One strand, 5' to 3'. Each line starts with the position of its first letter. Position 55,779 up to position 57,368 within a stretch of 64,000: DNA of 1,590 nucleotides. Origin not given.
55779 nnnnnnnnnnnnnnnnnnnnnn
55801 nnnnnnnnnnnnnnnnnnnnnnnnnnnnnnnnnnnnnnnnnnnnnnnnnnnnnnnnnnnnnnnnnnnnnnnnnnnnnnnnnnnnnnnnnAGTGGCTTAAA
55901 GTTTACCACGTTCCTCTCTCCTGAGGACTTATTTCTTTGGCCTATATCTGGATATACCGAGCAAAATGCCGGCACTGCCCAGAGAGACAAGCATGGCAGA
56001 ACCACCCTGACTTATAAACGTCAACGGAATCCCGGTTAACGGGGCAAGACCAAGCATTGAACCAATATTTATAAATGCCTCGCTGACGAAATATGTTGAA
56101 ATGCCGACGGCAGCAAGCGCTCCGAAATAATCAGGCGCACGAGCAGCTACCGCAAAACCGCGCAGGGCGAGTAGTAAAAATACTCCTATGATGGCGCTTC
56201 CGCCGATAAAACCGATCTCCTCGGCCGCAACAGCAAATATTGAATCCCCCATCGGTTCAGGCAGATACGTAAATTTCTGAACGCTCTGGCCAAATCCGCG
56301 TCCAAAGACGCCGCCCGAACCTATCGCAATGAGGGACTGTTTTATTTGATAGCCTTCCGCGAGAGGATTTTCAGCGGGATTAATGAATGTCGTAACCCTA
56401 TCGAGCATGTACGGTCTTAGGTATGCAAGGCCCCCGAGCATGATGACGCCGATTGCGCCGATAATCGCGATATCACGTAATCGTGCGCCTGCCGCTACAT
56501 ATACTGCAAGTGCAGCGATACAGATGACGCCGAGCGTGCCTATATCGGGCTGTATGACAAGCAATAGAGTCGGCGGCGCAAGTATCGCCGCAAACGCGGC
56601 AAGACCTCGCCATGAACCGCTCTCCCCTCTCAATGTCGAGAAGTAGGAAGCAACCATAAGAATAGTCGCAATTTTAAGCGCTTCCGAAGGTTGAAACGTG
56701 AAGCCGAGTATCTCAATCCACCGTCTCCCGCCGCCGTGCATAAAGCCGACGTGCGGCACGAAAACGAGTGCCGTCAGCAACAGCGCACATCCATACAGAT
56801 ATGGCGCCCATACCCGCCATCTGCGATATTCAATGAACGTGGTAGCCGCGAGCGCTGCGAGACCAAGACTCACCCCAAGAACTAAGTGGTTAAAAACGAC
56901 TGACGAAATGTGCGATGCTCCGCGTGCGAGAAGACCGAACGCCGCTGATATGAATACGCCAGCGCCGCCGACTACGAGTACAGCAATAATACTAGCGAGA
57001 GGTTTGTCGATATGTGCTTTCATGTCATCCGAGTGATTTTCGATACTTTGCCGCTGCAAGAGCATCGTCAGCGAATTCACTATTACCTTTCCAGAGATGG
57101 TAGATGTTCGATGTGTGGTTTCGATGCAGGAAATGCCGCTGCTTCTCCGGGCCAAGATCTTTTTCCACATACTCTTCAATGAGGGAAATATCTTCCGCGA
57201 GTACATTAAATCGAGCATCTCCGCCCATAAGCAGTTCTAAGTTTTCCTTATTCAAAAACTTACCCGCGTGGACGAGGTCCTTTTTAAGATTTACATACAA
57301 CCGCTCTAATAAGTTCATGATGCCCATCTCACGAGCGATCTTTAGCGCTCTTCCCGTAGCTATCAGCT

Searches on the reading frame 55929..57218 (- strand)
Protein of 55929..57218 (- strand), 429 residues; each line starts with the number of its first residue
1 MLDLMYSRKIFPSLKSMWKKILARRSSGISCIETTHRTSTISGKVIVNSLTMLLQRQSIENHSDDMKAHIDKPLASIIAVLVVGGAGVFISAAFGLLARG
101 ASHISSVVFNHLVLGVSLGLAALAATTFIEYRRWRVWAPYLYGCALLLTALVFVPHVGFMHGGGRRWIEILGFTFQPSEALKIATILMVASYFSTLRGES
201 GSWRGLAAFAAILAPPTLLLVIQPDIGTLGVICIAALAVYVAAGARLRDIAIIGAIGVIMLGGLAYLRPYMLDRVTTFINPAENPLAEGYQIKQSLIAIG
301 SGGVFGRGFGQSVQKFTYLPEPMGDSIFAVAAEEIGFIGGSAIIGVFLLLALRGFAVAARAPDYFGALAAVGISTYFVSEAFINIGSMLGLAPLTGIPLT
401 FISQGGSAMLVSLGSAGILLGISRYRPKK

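Call 100: search_protein_families(library=pfam, proteins=[window:55929-57218:-], max_evalue=0.0001)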
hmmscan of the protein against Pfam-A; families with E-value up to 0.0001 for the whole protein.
window:55929-57218:- (429 aa): 1 family
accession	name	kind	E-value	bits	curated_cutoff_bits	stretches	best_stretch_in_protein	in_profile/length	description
PF01098.24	FTSW_RODA_SPOVE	-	2.4e-84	283.8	26.4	1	78-426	7-354/356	Cell cycle protein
